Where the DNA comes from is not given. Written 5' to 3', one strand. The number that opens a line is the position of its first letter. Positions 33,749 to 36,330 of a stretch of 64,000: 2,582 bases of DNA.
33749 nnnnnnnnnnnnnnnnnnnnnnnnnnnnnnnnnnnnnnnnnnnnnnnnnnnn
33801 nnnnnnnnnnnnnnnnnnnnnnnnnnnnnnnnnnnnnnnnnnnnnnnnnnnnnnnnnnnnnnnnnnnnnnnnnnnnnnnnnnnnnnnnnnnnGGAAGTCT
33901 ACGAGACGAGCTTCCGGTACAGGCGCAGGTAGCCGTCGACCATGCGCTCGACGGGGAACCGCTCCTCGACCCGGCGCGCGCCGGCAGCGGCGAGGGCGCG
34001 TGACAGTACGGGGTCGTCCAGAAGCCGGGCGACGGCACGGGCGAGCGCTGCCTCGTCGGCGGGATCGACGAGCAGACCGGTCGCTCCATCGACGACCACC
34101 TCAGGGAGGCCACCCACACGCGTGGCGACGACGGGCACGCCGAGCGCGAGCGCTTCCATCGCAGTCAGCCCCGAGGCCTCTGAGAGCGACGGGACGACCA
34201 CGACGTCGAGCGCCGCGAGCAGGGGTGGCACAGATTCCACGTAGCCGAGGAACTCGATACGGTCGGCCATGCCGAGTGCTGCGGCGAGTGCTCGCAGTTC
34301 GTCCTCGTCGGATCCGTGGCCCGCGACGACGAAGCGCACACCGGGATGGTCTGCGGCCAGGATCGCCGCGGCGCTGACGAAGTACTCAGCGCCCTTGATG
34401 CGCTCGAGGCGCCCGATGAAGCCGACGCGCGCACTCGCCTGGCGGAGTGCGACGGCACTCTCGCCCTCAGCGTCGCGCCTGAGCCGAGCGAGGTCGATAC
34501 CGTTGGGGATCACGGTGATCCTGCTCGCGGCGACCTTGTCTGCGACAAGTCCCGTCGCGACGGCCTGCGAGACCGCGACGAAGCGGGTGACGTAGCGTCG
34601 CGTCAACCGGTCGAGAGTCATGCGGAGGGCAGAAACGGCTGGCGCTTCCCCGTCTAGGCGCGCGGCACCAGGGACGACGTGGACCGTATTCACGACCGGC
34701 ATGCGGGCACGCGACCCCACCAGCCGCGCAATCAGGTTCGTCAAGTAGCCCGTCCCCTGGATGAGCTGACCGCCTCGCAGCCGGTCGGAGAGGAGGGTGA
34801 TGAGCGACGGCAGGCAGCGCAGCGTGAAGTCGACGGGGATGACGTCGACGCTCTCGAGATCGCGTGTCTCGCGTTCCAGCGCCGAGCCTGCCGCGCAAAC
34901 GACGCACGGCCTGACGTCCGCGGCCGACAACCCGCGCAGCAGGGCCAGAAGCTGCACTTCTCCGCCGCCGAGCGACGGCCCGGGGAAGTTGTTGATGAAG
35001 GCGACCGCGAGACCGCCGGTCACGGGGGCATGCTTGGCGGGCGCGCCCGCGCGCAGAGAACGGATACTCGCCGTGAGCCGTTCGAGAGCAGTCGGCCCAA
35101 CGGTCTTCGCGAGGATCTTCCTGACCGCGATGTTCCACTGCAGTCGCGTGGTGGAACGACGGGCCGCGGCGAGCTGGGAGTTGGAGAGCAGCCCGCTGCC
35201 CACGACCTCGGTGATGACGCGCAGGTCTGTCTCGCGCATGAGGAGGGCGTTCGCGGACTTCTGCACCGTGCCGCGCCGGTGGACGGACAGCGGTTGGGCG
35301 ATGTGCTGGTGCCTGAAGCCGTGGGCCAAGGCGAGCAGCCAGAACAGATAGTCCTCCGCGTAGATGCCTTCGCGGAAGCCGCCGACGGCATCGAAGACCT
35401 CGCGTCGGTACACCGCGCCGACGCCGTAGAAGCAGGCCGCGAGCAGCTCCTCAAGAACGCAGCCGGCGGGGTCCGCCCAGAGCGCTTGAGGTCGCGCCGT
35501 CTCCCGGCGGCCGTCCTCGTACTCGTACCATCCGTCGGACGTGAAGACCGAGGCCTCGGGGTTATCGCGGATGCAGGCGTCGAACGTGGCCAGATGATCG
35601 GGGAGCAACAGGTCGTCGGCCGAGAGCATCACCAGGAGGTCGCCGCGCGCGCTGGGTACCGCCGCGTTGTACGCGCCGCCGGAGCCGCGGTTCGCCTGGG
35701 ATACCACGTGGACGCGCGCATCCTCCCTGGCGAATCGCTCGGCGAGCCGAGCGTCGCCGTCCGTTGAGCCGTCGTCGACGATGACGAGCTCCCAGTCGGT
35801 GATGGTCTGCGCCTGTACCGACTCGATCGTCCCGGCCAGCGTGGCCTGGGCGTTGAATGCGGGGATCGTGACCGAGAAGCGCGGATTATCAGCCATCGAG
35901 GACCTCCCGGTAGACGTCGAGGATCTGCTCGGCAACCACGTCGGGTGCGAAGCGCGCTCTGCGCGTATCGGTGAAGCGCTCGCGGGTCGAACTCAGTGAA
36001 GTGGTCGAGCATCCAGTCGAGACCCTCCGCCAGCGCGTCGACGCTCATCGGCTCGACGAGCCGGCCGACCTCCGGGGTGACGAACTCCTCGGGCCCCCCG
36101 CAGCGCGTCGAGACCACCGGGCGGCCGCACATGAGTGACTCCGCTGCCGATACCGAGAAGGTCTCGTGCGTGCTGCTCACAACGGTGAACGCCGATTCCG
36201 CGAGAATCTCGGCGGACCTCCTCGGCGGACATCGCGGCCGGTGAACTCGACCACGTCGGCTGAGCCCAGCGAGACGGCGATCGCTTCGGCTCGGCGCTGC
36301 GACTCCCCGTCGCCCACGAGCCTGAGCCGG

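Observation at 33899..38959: Tandem triplet of GT2-containing glycosyltransferases with the middle GT2-GT4 copy shattered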

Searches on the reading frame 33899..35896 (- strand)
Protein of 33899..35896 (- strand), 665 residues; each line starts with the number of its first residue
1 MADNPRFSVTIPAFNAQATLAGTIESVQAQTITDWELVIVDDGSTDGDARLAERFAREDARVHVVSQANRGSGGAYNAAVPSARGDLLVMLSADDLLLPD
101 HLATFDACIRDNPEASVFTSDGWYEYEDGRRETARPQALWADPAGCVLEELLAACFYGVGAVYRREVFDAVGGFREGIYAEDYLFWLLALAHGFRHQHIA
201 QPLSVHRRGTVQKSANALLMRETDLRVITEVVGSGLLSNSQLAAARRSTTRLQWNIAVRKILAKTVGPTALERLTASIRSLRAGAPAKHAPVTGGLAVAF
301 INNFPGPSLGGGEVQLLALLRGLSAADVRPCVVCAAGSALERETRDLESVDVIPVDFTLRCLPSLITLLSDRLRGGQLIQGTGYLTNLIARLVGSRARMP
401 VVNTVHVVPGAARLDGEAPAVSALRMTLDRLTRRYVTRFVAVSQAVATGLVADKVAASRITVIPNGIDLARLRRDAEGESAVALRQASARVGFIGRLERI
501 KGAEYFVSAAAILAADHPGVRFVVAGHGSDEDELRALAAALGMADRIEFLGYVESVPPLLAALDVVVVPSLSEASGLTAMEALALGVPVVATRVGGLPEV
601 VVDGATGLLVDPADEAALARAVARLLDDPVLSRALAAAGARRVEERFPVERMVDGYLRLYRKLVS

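Call 4: search_protein_families(library=pfam, proteins=[window:33899-35896:-], max_evalue=0.01)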
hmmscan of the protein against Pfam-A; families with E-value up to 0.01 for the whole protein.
window:33899-35896:- (665 aa): 11 families
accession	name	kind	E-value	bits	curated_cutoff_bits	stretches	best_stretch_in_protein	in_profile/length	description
PF13692.12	Glyco_trans_1_4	-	7.7e-42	143.4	27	1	490-628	3-142/142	Glycosyl transferases group 1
PF00534.26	Glycos_transf_1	-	8.1e-41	139.9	26.4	1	489-640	16-170/172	Glycosyl transferases group 1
PF00535.33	Glycos_transf_2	-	2.2e-28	99.7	23.3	1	8-171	1-167/168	Glycosyl transferase family 2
PF13439.12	Glyco_transf_4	-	1e-19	71.7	28.5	1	310-471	2-170/170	Glycosyltransferase Family 4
PF13641.12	Glyco_tranf_2_3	-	1.6e-15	58.2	27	1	5-206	1-211/230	Glycosyltransferase like family 2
PF13579.12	Glyco_trans_4_4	-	4.1e-15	56.9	29.7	1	310-466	1-158/158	Glycosyl transferase 4-like domain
PF20706.3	GT4-conflict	-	3.1e-12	46.6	26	1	319-647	21-376/385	Family 4 Glycosyltransferase in conflict systems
PF13524.12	Glyco_trans_1_2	-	1.8e-08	34.9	25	1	515-651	10-137/144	Glycosyl transferase-like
PF13632.12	Glyco_trans_2_3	-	1.4e-06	28.7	27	1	153-204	69-120/198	Glycosyl transferase family group 2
PF10111.15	Glyco_tranf_2_2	-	7.6e-06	26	27.3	1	9-185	2-195/276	Glycosyltransferase like family 2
PF13506.12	Glyco_transf_21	-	0.0041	17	21.7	0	78-219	24-166/174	Glycosyl transferase family 21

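Call 6: find_encoding_contigs(protein=window:33899-35896:-, flank=10000, max_places=10)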
Protein window:33899-35896:- (665 aa): no gene with exactly this product is on record in the collection.

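Call 45: search_protein_families(library=ncbifam, proteins=[window:33899-35896:-], max_evalue=0.00001)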
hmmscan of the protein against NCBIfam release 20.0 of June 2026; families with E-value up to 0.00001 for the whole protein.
window:33899-35896:- (665 aa): 59 families (the best 25 are shown)
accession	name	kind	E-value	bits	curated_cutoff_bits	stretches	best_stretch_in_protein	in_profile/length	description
TIGR03088.1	stp2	hypoth_equivalog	3.7e-49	167.8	409.05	1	426-663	127-373/374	TIGR03088 family PEP-CTERM/XrtA system glycosyltransferase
TIGR03999.1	thiol_BshA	equivalog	5.7e-37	127.5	273.7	1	441-664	150-374/375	N-acetyl-alpha-D-glucosaminyl L-malate synthase BshA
TIGR03449.1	mycothiol_MshA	equivalog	7.7e-37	127.1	462.5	1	384-663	111-403/406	D-inositol-3-phosphate glycosyltransferase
NF041876.1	EPS_EpsE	equivalog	3.2e-36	125.4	400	1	455-651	183-384/389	exopolysaccharide biosynthesis GT4 family glycosyltransferase EpsE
TIGR04063.1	stp3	hypoth_equivalog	3.5e-33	115.1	442.05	1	385-664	103-396/397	TIGR04063 family PEP-CTERM/XrtA system glycosyltransferase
TIGR02149.1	glgA_Coryne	subfamily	2.5e-30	105.9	302.4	1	435-664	144-391/391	glycogen synthase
NF038011.1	PelF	equivalog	1.2e-28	100.4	100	1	428-660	250-489/489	GT4 family glycosyltransferase PelF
NF011726.0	PRK15179.1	equivalog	3.5e-26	91.7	733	1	454-660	478-691/694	Vi polysaccharide biosynthesis protein TviE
TIGR04047.1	MSMEG_0565_glyc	hypoth_equivalog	2.4e-22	79.6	259.85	1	436-660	139-371/373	MSMEG_0565 family glycosyltransferase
NF047683.1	TeichurnBiosyTuaG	equivalog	2.9e-22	79.5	400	1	3-216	4-213/252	teichuronic acid biosynthesis protein TuaG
NF038229.1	Glyco4_Geo_Pelo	equivalog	9.4e-22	77.5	400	1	438-664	112-337/338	GPMC system family 4 glycosyltransferase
TIGR02095.1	glgA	subfamily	4.8e-21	75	328.45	1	486-663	292-477/477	glycogen/starch synthase, ADP-glucose type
NF007482.0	PRK10073.1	equivalog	1.1e-20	73.9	423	1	2-129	3-129/334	glycosyltransferase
TIGR04157.1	glyco_rSAM_CFB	subfamily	1.6e-20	73.5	400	1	436-659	170-405/406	TIGR04157 family glycosyltransferase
NF047684.1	TeichurnBiosyTuaC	equivalog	9e-20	70.9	550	1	436-663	165-389/391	teichuronic acid biosynthesis protein TuaC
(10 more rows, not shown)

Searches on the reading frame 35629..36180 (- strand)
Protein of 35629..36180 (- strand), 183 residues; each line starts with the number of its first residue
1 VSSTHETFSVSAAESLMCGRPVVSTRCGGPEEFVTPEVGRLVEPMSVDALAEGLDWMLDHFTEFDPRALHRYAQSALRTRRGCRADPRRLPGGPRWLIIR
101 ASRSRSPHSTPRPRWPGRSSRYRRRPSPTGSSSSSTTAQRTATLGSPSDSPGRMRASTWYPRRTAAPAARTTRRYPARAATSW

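Call 4: search_protein_families(library=pfam, proteins=[window:35629-36180:-], max_evalue=0.01)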
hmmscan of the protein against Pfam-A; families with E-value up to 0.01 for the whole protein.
window:35629-36180:- (183 aa): 2 families
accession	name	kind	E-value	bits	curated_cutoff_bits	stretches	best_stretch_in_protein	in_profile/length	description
PF00534.26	Glycos_transf_1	-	1.7e-10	41.1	26.4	1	2-59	99-157/172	Glycosyl transferases group 1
PF13692.12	Glyco_trans_1_4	-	1.3e-09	38.8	27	1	2-59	83-141/142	Glycosyl transferases group 1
